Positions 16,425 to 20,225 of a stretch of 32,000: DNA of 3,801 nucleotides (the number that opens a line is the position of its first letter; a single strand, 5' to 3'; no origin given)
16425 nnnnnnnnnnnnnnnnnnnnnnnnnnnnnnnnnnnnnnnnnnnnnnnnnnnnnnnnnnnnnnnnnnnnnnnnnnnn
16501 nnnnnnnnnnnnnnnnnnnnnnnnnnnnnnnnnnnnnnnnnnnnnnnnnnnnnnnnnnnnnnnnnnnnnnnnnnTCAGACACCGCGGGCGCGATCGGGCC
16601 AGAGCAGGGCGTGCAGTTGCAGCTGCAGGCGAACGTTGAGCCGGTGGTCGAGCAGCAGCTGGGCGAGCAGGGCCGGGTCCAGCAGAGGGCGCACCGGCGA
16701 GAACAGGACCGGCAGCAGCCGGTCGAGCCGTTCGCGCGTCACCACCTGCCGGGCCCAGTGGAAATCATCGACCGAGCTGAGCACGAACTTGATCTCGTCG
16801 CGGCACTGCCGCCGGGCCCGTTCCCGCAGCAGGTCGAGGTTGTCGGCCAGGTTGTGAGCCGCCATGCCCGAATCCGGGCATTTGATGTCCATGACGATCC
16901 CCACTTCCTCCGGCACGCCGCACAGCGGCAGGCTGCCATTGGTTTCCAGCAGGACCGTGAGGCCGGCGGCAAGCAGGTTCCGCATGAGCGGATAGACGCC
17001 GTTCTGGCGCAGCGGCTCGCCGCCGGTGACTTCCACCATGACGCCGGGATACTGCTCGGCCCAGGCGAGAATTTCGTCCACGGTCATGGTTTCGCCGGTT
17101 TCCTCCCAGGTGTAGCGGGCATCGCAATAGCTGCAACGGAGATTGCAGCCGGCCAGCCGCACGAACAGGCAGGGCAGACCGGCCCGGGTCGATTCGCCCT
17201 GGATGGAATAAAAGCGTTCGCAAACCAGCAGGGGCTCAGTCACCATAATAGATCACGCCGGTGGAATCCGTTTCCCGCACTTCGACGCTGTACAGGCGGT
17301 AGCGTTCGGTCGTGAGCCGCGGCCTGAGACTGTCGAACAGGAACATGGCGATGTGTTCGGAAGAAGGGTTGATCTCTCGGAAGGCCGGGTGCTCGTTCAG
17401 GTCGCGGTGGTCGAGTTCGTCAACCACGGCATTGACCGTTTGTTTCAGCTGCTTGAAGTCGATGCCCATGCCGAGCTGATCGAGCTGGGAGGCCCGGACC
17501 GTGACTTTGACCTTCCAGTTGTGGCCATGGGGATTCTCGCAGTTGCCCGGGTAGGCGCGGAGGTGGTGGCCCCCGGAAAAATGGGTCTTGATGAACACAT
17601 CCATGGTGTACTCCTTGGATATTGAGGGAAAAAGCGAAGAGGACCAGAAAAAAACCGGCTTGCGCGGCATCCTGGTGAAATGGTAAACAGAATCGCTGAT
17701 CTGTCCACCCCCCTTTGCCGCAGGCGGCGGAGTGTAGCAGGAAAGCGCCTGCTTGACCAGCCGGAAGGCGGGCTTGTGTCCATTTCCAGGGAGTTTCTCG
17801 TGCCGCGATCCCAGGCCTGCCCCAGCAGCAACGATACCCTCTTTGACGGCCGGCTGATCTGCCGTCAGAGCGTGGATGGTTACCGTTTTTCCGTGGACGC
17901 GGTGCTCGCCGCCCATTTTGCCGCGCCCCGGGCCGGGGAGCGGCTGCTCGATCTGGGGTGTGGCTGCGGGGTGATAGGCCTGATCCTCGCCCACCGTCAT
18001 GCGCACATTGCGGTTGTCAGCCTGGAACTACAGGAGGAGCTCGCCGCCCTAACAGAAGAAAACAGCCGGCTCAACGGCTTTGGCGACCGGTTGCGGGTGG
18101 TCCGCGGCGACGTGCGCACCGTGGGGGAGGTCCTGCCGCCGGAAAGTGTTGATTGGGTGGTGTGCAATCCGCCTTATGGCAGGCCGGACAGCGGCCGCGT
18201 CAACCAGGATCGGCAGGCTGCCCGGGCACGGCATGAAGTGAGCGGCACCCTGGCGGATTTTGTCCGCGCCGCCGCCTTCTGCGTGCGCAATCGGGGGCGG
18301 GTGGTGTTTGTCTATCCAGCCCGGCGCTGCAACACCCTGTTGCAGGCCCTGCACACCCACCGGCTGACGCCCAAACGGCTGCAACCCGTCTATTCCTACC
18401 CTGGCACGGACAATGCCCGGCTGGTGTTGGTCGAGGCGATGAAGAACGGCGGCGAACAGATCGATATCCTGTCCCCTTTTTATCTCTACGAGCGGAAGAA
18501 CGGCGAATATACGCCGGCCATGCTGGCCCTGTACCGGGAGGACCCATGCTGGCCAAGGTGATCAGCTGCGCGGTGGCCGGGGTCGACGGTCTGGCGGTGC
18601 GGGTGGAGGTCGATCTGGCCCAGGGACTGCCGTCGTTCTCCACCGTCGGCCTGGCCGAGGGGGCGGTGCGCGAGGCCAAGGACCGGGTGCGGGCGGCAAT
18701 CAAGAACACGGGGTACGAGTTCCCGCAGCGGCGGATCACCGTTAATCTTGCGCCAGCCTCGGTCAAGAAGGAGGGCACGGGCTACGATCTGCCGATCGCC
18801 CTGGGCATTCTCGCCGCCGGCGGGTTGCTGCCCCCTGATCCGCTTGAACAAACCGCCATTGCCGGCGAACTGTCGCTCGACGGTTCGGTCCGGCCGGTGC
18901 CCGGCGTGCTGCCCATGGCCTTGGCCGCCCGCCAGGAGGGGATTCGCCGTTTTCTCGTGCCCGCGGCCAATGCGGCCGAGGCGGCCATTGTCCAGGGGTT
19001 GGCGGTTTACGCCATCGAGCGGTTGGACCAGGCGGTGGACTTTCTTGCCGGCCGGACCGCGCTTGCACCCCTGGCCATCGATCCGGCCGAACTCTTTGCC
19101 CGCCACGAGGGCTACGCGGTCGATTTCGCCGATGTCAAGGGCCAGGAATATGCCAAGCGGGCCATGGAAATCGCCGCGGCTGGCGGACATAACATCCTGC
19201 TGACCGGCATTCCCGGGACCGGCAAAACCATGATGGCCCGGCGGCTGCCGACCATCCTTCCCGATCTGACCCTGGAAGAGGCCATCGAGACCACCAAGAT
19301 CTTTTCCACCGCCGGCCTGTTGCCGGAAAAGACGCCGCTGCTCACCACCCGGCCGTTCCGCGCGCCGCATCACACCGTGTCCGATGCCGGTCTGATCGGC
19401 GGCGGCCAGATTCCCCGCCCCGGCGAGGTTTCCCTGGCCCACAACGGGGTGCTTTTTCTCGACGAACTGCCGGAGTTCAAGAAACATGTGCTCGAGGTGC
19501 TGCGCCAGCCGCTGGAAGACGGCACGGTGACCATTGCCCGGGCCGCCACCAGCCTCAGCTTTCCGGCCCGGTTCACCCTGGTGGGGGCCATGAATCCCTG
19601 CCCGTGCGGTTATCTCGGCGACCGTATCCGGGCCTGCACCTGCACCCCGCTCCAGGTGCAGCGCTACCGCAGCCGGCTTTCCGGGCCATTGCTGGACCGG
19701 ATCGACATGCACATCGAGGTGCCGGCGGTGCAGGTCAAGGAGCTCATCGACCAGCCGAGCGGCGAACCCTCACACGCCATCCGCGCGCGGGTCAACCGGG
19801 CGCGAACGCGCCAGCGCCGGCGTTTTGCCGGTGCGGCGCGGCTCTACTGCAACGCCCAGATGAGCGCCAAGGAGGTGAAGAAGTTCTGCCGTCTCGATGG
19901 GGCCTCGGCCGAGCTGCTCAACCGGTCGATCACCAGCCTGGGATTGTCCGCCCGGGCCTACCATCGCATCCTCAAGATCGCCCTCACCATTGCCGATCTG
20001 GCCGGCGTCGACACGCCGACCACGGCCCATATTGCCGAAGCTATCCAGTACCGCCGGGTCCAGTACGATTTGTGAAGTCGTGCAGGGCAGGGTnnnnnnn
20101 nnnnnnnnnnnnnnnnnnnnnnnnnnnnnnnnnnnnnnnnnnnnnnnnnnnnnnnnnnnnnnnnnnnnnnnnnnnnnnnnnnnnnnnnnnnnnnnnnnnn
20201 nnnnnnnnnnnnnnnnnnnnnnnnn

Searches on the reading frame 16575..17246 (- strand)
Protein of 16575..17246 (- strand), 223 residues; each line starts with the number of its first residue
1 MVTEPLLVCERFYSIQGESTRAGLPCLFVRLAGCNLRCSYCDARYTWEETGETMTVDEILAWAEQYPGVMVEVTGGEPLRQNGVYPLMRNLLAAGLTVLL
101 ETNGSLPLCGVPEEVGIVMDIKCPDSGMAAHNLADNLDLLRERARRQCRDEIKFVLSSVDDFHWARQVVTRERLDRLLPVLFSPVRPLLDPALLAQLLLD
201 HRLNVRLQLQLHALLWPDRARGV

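Call 24: search_protein_families(library=pfam, proteins=[window:16575-17246:-], max_evalue=0.001)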
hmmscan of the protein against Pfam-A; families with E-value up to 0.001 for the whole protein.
window:16575-17246:- (223 aa): 2 families
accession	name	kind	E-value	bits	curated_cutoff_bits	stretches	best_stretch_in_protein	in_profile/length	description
PF04055.27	Radical_SAM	-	6.3e-12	46.4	29.5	1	32-116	5-95/166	Radical SAM superfamily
PF13353.11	Fer4_12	-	2.3e-06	28.4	22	1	16-91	2-77/137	4Fe-4S single cluster domain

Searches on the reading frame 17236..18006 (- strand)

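Call 24: search_protein_families(library=pfam, proteins=[window:17236-18006:-], max_evalue=0.001)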
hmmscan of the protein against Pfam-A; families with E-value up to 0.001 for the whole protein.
window:17236-18006:- (256 aa): 1 family
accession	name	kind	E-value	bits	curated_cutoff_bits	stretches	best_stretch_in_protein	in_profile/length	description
PF01242.24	PTPS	-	1.1e-38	132.3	22.4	1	139-255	4-120/121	6-pyruvoyl tetrahydropterin synthase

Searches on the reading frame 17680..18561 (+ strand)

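Call 24: search_protein_families(library=pfam, proteins=[window:17680-18561:+], max_evalue=0.001)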
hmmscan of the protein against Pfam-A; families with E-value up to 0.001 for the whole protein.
window:17680-18561:+ (293 aa): 10 families
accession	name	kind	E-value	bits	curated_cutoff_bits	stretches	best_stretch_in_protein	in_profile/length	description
PF05175.20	MTS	-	3.9e-14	53.1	23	1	75-167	22-109/170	Methyltransferase small domain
PF13847.12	Methyltransf_31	-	9.6e-08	32.3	27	1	85-163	3-81/145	Methyltransferase domain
PF13649.12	Methyltransf_25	-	5.8e-07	30.6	27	1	90-163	2-71/97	Methyltransferase domain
PF09445.16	Methyltransf_15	-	3.8e-06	27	22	1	87-170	2-85/165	RNA cap guanine-N2 methyltransferase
PF01170.24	UPF0020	-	1e-05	25.8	22.3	1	108-168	75-133/197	RMKL-like, methyltransferase domain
PF02475.24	TRM5-TYW2_MTfase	-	2.9e-05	24.5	28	1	85-161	36-109/164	TRM5/TYW2 methyltransferase domain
PF08241.18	Methyltransf_11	-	4.6e-05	24.4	21.2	1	90-163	1-67/95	Methyltransferase domain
PF03602.21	Cons_hypoth95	-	6.5e-05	23.1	24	1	58-169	11-126/182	Conserved hypothetical protein 95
PF06325.19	PrmA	-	0.00017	21.7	22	1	84-163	160-233/296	Ribosomal protein L11 methyltransferase (PrmA)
PF10294.15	Methyltransf_16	-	0.0005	20.3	21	1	85-133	46-93/174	Lysine methyltransferase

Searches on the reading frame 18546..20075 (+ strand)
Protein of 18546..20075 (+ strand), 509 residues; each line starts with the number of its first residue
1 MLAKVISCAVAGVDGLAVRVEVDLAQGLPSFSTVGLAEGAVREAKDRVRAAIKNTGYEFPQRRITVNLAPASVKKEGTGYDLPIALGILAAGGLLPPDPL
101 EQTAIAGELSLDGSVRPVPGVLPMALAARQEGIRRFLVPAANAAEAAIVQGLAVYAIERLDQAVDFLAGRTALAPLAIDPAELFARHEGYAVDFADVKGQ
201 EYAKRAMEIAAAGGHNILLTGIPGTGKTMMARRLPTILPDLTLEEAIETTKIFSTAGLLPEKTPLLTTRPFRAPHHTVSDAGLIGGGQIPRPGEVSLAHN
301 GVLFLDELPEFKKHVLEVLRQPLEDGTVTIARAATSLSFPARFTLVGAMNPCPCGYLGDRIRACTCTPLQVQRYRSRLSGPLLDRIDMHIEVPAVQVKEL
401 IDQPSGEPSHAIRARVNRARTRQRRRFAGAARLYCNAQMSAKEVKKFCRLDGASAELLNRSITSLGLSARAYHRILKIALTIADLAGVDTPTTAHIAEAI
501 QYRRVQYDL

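Call 24: search_protein_families(library=pfam, proteins=[window:18546-20075:+], max_evalue=0.001)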
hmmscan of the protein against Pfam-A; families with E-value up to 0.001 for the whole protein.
window:18546-20075:+ (509 aa): 8 families
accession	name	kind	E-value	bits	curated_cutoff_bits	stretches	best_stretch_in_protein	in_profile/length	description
PF01078.27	Mg_chelatase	-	1.6e-96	322.1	20.3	1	193-399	1-206/207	Magnesium chelatase, subunit ChlI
PF13541.12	ChlI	-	1.9e-47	160.5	27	1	20-142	1-121/121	Subunit ChlI of Mg-chelatase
PF13335.12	Mg_chelatase_C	-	1.5e-32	112.4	26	1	406-503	1-94/94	Magnesium chelatase, subunit ChlI C-terminal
PF00493.29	MCM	-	2.1e-09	37.3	23.3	1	292-356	114-178/224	MCM P-loop domain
PF07728.20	AAA_5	-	6.9e-09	36.3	22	1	299-353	66-125/139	AAA domain (dynein-related subfamily)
PF05362.19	Lon_C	-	1.9e-07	31.3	21.1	1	13-162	38-197/205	Lon protease (S16) C-terminal proteolytic domain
PF00158.32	Sigma54_activat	-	7.9e-06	26.1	20.2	1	205-329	13-123/168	Sigma-54 interaction domain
PF05496.18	RuvB_N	-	1.9e-05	24.9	27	0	296-349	81-139/159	Holliday junction DNA helicase RuvB P-loop domain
